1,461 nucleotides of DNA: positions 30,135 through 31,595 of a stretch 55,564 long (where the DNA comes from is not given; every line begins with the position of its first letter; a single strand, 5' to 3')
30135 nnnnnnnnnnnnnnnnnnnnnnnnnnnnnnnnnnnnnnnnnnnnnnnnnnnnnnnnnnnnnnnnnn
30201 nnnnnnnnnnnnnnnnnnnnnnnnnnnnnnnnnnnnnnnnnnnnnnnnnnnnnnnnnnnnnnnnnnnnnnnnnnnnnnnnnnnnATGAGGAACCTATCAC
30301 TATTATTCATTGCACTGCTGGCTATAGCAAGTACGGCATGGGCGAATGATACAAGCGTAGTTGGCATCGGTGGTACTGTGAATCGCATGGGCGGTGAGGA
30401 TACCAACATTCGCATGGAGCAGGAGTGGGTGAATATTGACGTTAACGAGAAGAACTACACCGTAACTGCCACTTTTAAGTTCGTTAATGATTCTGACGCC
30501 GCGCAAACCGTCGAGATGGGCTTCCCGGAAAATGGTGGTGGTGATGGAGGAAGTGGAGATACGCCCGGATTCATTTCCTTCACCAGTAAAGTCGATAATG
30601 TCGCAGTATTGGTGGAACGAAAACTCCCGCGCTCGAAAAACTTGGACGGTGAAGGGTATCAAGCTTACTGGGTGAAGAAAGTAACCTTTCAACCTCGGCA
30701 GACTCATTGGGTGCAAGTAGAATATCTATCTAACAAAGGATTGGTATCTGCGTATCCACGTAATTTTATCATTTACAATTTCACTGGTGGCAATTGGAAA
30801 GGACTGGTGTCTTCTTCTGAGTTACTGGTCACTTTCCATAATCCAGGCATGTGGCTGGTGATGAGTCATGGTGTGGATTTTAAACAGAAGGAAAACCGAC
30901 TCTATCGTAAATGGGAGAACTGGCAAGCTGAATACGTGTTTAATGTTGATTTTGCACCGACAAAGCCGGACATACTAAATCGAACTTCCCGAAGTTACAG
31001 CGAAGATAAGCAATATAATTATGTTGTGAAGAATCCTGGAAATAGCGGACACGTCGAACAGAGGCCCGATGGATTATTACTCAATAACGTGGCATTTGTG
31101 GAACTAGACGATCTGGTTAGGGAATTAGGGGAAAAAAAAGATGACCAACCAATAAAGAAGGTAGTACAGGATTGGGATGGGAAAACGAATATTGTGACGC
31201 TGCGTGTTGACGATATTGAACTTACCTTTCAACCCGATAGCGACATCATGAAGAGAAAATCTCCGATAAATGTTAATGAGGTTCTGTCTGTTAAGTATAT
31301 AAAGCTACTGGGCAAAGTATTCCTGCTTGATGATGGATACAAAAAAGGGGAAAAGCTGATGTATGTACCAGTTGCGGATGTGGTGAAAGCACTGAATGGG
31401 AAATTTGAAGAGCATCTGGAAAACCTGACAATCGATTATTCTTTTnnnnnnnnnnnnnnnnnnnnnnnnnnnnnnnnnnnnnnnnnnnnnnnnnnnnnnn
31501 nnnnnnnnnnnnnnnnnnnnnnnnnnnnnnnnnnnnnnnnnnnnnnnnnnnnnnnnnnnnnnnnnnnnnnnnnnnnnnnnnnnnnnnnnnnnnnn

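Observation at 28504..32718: Operon of three tandem secreted paralogues (DUF4424-like domain + copper-amine-oxidase-N-like stalk), the first fused to a cyclophilin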

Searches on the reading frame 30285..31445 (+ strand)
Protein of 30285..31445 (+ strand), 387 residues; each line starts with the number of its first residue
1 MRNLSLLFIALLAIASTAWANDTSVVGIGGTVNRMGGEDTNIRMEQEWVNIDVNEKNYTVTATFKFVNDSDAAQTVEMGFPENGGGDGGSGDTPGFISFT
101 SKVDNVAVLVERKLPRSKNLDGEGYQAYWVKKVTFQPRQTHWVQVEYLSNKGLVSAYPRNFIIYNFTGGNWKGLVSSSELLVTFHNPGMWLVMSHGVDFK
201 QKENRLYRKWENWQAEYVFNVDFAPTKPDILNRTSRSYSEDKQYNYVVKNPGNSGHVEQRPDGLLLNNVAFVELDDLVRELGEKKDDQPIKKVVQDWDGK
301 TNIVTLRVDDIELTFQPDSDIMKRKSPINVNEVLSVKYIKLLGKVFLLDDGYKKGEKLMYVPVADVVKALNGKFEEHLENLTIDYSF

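Call 3: search_protein_families(library=pfam, proteins=[window:30285-31445:+], max_evalue=1)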
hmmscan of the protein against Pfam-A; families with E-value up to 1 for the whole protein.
window:30285-31445:+ (387 aa): 3 families
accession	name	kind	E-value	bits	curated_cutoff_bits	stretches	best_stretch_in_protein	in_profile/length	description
PF07833.16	Cu_amine_oxidN1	-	0.013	15.9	24.2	1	266-324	16-64/108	Copper amine oxidase N-terminal domain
PF18315.6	VCH_CASS14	-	0.13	12.8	26.7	1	283-307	32-55/97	Integron cassette protein VCH_CASS1 chain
PF14415.11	DUF4424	-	0.22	11.1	27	1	20-81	1-56/306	Domain of unknown function (DUF4424)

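Call 4: search_protein_families(library=ncbifam, proteins=[window:30285-31445:+], max_evalue=1)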
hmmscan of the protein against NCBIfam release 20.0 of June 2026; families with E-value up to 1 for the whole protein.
window:30285-31445:+ (387 aa): 0 families

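Call 11: find_homologous_proteins(query=window:30285-31445:+, max_evalue=0.001)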
Query window:30285-31445:+ (387 aa): 24 proteins with E <= 0.001 among 4667 candidates.
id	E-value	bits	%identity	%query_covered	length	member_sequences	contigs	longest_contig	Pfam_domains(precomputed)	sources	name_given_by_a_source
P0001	7.2e-261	883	100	100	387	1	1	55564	-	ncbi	-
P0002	2.3e-136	473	57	100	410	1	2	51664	-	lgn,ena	-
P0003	2.6e-94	335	46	100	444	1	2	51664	-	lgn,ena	-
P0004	6.0e-41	159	33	95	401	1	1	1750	-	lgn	-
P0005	2.5e-37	147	33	90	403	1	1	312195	PF14415.12,PF07833.17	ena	-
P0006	1.0e-33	135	42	56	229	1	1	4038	-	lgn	-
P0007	2.7e-33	134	31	92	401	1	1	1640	PF14415.12,PF07833.17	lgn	-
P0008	2.9e-31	127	31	91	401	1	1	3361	PF07833.17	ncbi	-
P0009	5.8e-31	126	30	91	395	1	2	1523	PF07833.17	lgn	-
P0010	1.7e-29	121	43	48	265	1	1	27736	-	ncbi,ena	-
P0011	3.0e-29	120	31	89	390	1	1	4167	-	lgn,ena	-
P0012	6.8e-29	119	32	82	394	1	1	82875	-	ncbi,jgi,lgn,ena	-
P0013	6.8e-29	119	30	96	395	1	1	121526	-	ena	-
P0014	7.2e-29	119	29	91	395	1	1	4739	-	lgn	-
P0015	1.3e-28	118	28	94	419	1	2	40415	PF14415.12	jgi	jgi:hypothetical protein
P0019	5.2e-26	110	28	92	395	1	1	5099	PF07833.17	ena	-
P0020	1.8e-25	108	31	95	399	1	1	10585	PF14415.12,PF07833.17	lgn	-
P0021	1.3e-24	105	29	92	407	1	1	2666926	PF07833.17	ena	-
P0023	1.6e-22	98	29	94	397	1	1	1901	PF14415.12,PF07833.17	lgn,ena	-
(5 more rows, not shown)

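Call 17: find_encoding_contigs(protein=P0002, flank=10000, max_places=3)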
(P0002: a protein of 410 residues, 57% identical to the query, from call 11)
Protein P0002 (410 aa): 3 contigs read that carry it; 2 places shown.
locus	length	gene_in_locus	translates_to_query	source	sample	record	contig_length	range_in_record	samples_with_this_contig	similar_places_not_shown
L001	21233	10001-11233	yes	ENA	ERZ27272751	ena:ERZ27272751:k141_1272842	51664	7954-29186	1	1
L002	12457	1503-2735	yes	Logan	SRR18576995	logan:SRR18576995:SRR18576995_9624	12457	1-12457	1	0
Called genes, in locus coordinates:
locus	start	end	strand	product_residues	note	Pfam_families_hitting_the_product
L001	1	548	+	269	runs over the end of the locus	PF12796:Ank_2, PF24521:Ank_KRIT1 (weak), PF13637:Ank_4 (weak), PF13857:Ank_5, PF00023:Ank (weak), PF12796:Ank_2, PF13857:Ank_5, PF00023:Ank, +3 more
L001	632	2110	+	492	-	PF12796:Ank_2, PF12796:Ank_2, PF13637:Ank_4 (weak), PF00023:Ank (weak), PF12796:Ank_2, PF00023:Ank (weak), PF12796:Ank_2, PF13637:Ank_4, +6 more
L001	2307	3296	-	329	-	PF01380:SIS, PF00571:CBS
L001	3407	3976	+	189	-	PF12802:MarR_2, PF01047:MarR, PF13412:HTH_24 (weak)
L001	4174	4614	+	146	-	PF01592:NifU_N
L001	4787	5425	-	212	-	PF05685:Uma2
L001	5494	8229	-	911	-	PF02739:5_3_exonuc_N, PF01367:5_3_exonuc, PF22619:DNA_polI_exo1 (weak), PF00476:DNA_pol_A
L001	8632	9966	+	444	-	-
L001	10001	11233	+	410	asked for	-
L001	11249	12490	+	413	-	-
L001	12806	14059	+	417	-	PF06813:Nodulin-like (weak), PF00083:Sugar_tr (faint), PF07690:MFS_1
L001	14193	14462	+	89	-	PF00312:Ribosomal_S15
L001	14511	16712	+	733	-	PF01138:RNase_PH, PF03725:RNase_PH_C, PF01138:RNase_PH, PF00013:KH_1, PF00575:S1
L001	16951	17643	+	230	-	PF21695:GlnR_1st (weak), PF00486:Trans_reg_C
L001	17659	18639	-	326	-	PF00294:PfkB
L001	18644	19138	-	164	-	PF00881:Nitroreductase, PF14512:TM1586_NiRdase (weak)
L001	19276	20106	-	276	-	PF00889:EF_TS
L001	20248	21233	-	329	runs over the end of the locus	PF00318:Ribosomal_S2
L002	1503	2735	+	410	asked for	-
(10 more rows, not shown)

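Call 18: find_encoding_contigs(protein=P0005, flank=8000, max_places=2)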
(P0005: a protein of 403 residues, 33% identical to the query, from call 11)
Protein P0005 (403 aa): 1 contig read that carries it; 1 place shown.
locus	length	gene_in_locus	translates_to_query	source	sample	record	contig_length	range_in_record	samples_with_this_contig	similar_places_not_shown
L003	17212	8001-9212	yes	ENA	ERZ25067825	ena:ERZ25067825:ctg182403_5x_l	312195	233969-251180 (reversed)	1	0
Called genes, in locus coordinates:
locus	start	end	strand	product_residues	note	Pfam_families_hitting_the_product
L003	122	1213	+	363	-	PF01891:CbiM, PF13190:PDGLE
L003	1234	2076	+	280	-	PF02361:CbiQ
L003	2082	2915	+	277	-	PF02463:SMC_N, PF00005:ABC_tran, PF13304:AAA_21 (weak)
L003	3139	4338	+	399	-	PF00438:S-AdoMet_synt_N, PF02772:S-AdoMet_synt_M, PF02773:S-AdoMet_synt_C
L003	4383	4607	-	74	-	-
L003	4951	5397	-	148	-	-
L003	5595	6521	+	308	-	PF20581:DUF6785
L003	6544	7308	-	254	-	PF01609:DDE_Tnp_1 (faint)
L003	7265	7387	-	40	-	-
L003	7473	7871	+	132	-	PF01797:Y1_Tnp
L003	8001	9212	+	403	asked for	PF07833:Cu_amine_oxidN1 (faint), PF14415:DUF4424 (faint)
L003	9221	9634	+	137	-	-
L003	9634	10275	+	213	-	PF00149:Metallophos, PF12850:Metallophos_2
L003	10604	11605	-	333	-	PF00288:GHMP_kinases_N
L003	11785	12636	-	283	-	PF00483:NTP_transferase, PF12804:NTP_transf_3 (faint)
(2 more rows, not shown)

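Call 19: find_related_loci(query=A1, collection=genome_contigs, flank=8000)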
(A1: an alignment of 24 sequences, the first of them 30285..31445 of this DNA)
Query A1 (387 aa) in genome_contigs; peptide patterns used: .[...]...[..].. (x = any residue, [..] = any of these).
34 stretches matched a pattern; 15 encode a relative of the query (tblastn E <= 1e-3); 15 distinct loci.
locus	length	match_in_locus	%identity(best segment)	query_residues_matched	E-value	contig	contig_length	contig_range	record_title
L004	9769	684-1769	33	4-372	4e-48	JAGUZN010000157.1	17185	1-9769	MAG: Armatimonadota bacterium isolate DeMMO6_22 c_000000018958, whole genome shotgun sequence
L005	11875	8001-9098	32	20-370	9e-42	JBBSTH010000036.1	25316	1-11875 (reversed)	MAG: Abditibacteriales bacterium isolate SVL2_sbin.16 SVL2_sbin.16_K_90947_L_25316_cov_13.1067, whole genome shotgun seq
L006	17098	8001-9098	32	20-370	4e-40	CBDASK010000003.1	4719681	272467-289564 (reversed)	MAG: Abditibacterium sp. isolate aec397a2-7ec2-4543-90ec-7bf1322ecbab genome assembly, contig: chromosome_2, whole genom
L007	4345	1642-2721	29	9-380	5e-39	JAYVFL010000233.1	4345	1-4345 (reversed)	MAG: Abditibacterium sp. isolate GL44_UP_concoct_128_sub GL44_UP_concoct_128_sub_232, whole genome shotgun sequence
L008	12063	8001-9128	30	1-375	7e-37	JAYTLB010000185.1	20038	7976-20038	MAG: Abditibacterium sp. isolate GFS_3240 GFS_3240_184, whole genome shotgun sequence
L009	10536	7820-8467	40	6-216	9e-34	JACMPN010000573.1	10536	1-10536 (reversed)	MAG: Candidatus Sericytochromatia bacterium isolate LF-bin-346 FL-bin-346-contig-k141_2471577, whole genome shotgun sequ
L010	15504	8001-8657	35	1-223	3e-31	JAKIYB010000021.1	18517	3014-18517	MAG: Armatimonadota bacterium isolate UR.bin144 NODE_21_length_18517_cov_2.129610, whole genome shotgun sequence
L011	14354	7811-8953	31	5-387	8e-46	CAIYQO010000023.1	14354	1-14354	uncultured bacterium isolate AlinenLipids_bin-0042 genome assembly, contig: bin-0042:023/318, whole genome shotgun seque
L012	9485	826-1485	35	18-227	9e-29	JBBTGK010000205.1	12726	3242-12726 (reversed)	MAG: Cyanobacteriota bacterium isolate H41-bin165_1 H41_bin165_1_000000000209, whole genome shotgun sequence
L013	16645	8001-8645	36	20-232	7e-28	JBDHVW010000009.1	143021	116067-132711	MAG: Vulcanimicrobiota bacterium isolate AS-MICRO-3CA.307 NODE_322_length_143021_cov_5.024941, whole genome shotgun sequ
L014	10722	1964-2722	32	7-223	6e-24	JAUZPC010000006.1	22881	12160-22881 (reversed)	MAG: Bacteroidota bacterium isolate bin203(16d) FDFDALJI_6, whole genome shotgun sequence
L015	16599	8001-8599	39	20-222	2e-23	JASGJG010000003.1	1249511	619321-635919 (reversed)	MAG: Armatimonas sp. isolate 5N410 JMF-2111-06-0005.ont.bin.410_2, whole genome shotgun sequence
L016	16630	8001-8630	33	13-220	2e-19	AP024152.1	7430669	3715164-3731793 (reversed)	Abditibacteriota bacterium IAD-21 DNA, complete genome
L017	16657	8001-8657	33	6-219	8e-19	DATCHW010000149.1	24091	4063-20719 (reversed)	MAG TPA_asm: Ignavibacteria bacterium isolate SMAG_U7843 k141_28574, whole genome shotgun sequence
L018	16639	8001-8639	33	6-219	9e-16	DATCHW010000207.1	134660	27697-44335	MAG TPA_asm: Ignavibacteria bacterium isolate SMAG_U7843 k141_371086, whole genome shotgun sequence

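Call 24: predict_structure(alignment_id=A1)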
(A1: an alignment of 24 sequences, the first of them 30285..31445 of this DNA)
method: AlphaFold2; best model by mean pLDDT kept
length: 387 residues; sequences in the alignment: 24
mean_pLDDT: 81.4   pTM: 0.76
mean pLDDT of the five models: 81.4, 81.2, 81.1, 79.7, 75.7
residues with pLDDT >= 90: 159; 70-90: 140; 50-70: 66; < 50: 22
segments of 3 or more residues with pLDDT < 50: 14-24, 86-88, 237-239
pLDDT, mean of each block of 10 residues (from residue 1): 55 43 53 64 91 92 93 88 61 82 95 66 72 93 93 64 76 85 92 89 94 83 84 62 83 73 88 90 73 91 94 97 86 85 93 83 95 87 86
secondary structure, 60 per line:
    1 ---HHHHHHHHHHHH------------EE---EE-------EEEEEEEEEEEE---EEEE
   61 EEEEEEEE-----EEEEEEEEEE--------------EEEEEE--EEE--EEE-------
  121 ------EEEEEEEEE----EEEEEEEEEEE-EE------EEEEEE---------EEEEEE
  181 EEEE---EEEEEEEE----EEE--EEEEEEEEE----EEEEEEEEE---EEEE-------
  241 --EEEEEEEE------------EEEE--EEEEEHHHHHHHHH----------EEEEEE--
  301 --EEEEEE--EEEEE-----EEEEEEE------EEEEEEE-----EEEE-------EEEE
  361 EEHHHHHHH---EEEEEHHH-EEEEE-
elements in order: H4-15 E42-53 E57-68 E74-83 E98-103 E106-108 E111-113 E127-135 E140-150 E160-165 E175-184 E188-195 E200-202 E205-213 E218-226 E230-233 E243-250 E263-266 E269-273 H274-282 E293-298 E303-308 E311-315 E321-327 E334-340 E346-349 E357-362 H363-369 E373-377 E382-386

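Call 26: search_protein_representatives(alignment_id=A1)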
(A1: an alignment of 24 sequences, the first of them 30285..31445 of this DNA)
Query: 24 sequences, 399 profile positions. Proteins with E-value up to 0.001 (for the whole library): 2684; up to 1e-10: 1174; up to 1e-30: 194. The best 150 are listed.
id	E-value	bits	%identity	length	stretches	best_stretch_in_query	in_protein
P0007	9.9e-173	591.1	-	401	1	1-397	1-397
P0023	1.3e-150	518.2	-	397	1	1-398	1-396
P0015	1.0e-143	495.5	-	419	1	5-397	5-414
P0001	3.2e-134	464.3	-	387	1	1-397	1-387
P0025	3.4e-125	434.5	-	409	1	1-396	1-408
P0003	6.8e-119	413.8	-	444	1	1-398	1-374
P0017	1.3e-109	383.3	-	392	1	1-398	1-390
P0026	1.7e-104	366.4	-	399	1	1-396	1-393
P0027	5.5e-103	361.4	-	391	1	6-397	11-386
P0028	6.1e-103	361.3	-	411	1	5-391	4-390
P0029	4.9e-97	341.8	-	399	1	1-396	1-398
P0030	1.9e-94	333.3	-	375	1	1-397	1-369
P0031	2.8e-94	332.7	-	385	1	1-397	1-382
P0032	8.7e-94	331.1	-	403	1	1-397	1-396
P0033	1.3e-91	323.9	-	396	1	1-397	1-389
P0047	6.0e-82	292.1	-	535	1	7-398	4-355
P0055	3.8e-78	279.6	-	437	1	7-397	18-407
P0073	1.4e-70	254.7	-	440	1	4-394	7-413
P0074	6.1e-70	252.6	-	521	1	8-397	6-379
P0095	9.6e-62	225.6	-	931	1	1-398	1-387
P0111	6.8e-55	203.0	-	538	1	6-384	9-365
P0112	1.9e-54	201.6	-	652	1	1-239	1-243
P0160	2.8e-38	148.3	-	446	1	1-341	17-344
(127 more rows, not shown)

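Call 27: fold_search(model_id=the predicted structure, library=pdb)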
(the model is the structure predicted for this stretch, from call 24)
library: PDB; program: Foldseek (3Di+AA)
matches with E <= 10: 1513; with E <= 0.001: 120
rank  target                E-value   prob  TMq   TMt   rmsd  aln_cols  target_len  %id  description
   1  4g2a                  5.0e-11  1.00  0.42  0.50   5.6       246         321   15  Crystal structure of a putative nutrient binding protein (lpg2210) from Legionella pneumophila subsp. pneumophila str. P (released 2012-08-29)
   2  4pj6_A                1.2e-05  1.00  0.28  0.14   7.1       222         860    7  Crystal Structure of Human Insulin Regulated Aminopeptidase with Lysine in Active Site (released 2014-12-03)
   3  2yd0_A                1.4e-05  1.00  0.29  0.15   8.9       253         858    7  Crystal structure of the soluble domain of human endoplasmic reticulum aminopeptidase 1 ERAP1 (released 2011-04-13)
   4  4pw4                  1.4e-05  1.00  0.27  0.14   9.4       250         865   12  Crystal structure of Aminopeptidase N in complex with phosphonic acid analogue of homophenylalanine L-(R)-hPheP (released 2014-06-25)
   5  6ea4_B                1.5e-05  1.00  0.29  0.15   7.1       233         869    7  ERAP2 bound to Aryl Sulfonamide Uncompetitive Inhibitor (released 2019-12-18)
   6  4qpe                  1.5e-05  1.00  0.27  0.14   9.6       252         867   12  Crystal structure of Aminopeptidase N in complex with N-cyclohexyl-1,2-diaminoethylphosphonic acid (released 2014-09-24)
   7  4qhp                  1.6e-05  1.00  0.27  0.14   9.2       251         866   12  Crystal structure of Aminopeptidase N in complex with the phosphinic dipeptide analogue LL-(R,S)-hPheP[CH2]Phe(4-CH2NH2) (released 2014-09-24)
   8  4e36_A                1.7e-05  1.00  0.30  0.16   7.1       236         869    6  Crystal structure of the human Endoplasmic Reticulum Aminopeptidase 2 variant N392K (released 2012-08-29)
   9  7sh0_B                1.8e-05  1.00  0.30  0.16   6.8       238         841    7  CRYSTAL STRUCTURE OF ENDOPLASMIC RETICULUM AMINOPEPTIDASE 2 (ERAP2) COMPLEX WITH A HIGHLY SELECTIVE AND POTENT SMALL M (released 2022-07-20)
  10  6m8p_A                2.1e-05  1.00  0.28  0.15   6.7       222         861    7  Human ERAP1 bound to phosphinic pseudotripeptide inhibitor DG013 (released 2019-12-18)
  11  3se6_A                2.1e-05  1.00  0.29  0.15   7.7       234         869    7  Crystal structure of the human Endoplasmic Reticulum Aminopeptidase 2 (released 2011-12-21)
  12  8cgp_B                2.2e-05  1.00  0.27  0.14   8.0       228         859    8  Insulin regulated aminopeptidase (IRAP) in complex with an allosteric aryl sulfonamide inhibitor (released 2024-01-31)
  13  4e36_B                2.4e-05  1.00  0.30  0.16   7.0       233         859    6  Crystal structure of the human Endoplasmic Reticulum Aminopeptidase 2 variant N392K (released 2012-08-29)
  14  3mdj_B                2.4e-05  1.00  0.24  0.13  11.6       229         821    7  ER Aminopeptidase, ERAP1, Bound to the Zinc Aminopeptidase Inhibitor, Bestatin (released 2011-03-30)
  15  4kx7_A                2.6e-05  1.00  0.28  0.15   8.1       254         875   10  Crystal structure of human aminopeptidase A (released 2013-07-31)
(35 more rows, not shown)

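Call 28: search_protein_families(library=pfam, proteins=[P0095, P0112, P0047, P0111, P0074, P0160, P0055, P0073, P0007, P0023], max_evalue=0.01)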
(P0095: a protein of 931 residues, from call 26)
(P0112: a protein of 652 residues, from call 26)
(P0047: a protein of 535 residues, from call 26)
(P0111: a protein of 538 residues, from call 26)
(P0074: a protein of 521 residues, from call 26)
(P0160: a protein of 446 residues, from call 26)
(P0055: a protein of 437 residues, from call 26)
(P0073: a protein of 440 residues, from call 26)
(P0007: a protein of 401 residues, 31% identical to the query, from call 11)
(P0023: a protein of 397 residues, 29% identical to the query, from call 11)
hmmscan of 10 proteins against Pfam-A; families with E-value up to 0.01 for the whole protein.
P0095 (931 aa): 1 family
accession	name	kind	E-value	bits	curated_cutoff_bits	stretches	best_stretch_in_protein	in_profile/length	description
PF14415.11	DUF4424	-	0.0032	17.1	27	0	19-113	1-95/306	Domain of unknown function (DUF4424)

P0112 (652 aa): 5 families
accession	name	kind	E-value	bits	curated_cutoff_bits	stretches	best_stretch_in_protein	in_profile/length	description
PF07719.23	TPR_2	-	2.6e-07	30.7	27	0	524-553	2-31/34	Tetratricopeptide repeat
PF13424.12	TPR_12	-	0.00031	21.3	30.1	0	558-618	5-72/77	Tetratricopeptide repeat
PF13181.12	TPR_8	-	0.00032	21.1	25.7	0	593-618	3-28/34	Tetratricopeptide repeat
PF00515.34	TPR_1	-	0.0021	18.2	27.8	0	557-585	2-30/34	Tetratricopeptide repeat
PF13431.12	TPR_17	-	0.01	16.5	24.4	0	555-576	12-33/34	Tetratricopeptide repeat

P0047 (535 aa): 2 families
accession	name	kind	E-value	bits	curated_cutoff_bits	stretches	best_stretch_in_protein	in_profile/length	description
PF00160.26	Pro_isomerase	-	4.9e-38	131.3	21.7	1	388-524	2-145/159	Cyclophilin type peptidyl-prolyl cis-trans isomerase/CLD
PF07833.16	Cu_amine_oxidN1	-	2.3e-06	27.9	24.2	1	242-351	6-107/108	Copper amine oxidase N-terminal domain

P0111 (538 aa): 2 families
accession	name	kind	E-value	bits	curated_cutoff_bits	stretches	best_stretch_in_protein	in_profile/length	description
PF20409.4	SnoaL_5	-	1.3e-13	51.9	24.1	1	425-534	4-117/118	SnoaL-like domain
PF12680.13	SnoaL_2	-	4.6e-05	24.4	27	1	435-530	8-101/102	SnoaL-like domain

P0074 (521 aa): 1 family
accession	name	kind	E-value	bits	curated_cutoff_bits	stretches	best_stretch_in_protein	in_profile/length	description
PF07833.16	Cu_amine_oxidN1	-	4e-05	24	24.2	0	351-378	20-47/108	Copper amine oxidase N-terminal domain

P0160 (446 aa): 0 families

P0055 (437 aa): 2 families
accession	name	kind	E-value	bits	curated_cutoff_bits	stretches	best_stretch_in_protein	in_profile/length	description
PF14415.11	DUF4424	-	2e-06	27.7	27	1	50-143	17-107/306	Domain of unknown function (DUF4424)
PF07833.16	Cu_amine_oxidN1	-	0.00045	20.6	24.2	1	325-403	35-106/108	Copper amine oxidase N-terminal domain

P0073 (440 aa): 0 families

P0007 (401 aa): 2 families
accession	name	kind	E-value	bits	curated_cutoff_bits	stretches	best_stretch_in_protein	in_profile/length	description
PF07833.16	Cu_amine_oxidN1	-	2.6e-06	27.8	24.2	1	285-392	14-105/108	Copper amine oxidase N-terminal domain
PF14415.11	DUF4424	-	7.2e-06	25.8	27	1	20-116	1-95/306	Domain of unknown function (DUF4424)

P0023 (397 aa): 2 families
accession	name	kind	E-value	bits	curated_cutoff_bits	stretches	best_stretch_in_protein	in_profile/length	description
PF07833.16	Cu_amine_oxidN1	-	1.3e-07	31.9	24.2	1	280-388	9-103/108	Copper amine oxidase N-terminal domain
PF14415.11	DUF4424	-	1.6e-05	24.7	27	1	21-119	1-94/306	Domain of unknown function (DUF4424)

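Call 30: search_solved_structures(query=A1, max_evalue=10, show_alignments=2)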
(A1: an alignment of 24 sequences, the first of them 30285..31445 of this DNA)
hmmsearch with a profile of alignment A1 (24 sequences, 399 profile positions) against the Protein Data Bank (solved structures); distinct sequences matched with E-value up to 10: 1.
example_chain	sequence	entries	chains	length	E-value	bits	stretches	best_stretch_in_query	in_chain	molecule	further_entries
4g2a_A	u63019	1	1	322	7.2e-06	28.4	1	41-183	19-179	hypothetical protein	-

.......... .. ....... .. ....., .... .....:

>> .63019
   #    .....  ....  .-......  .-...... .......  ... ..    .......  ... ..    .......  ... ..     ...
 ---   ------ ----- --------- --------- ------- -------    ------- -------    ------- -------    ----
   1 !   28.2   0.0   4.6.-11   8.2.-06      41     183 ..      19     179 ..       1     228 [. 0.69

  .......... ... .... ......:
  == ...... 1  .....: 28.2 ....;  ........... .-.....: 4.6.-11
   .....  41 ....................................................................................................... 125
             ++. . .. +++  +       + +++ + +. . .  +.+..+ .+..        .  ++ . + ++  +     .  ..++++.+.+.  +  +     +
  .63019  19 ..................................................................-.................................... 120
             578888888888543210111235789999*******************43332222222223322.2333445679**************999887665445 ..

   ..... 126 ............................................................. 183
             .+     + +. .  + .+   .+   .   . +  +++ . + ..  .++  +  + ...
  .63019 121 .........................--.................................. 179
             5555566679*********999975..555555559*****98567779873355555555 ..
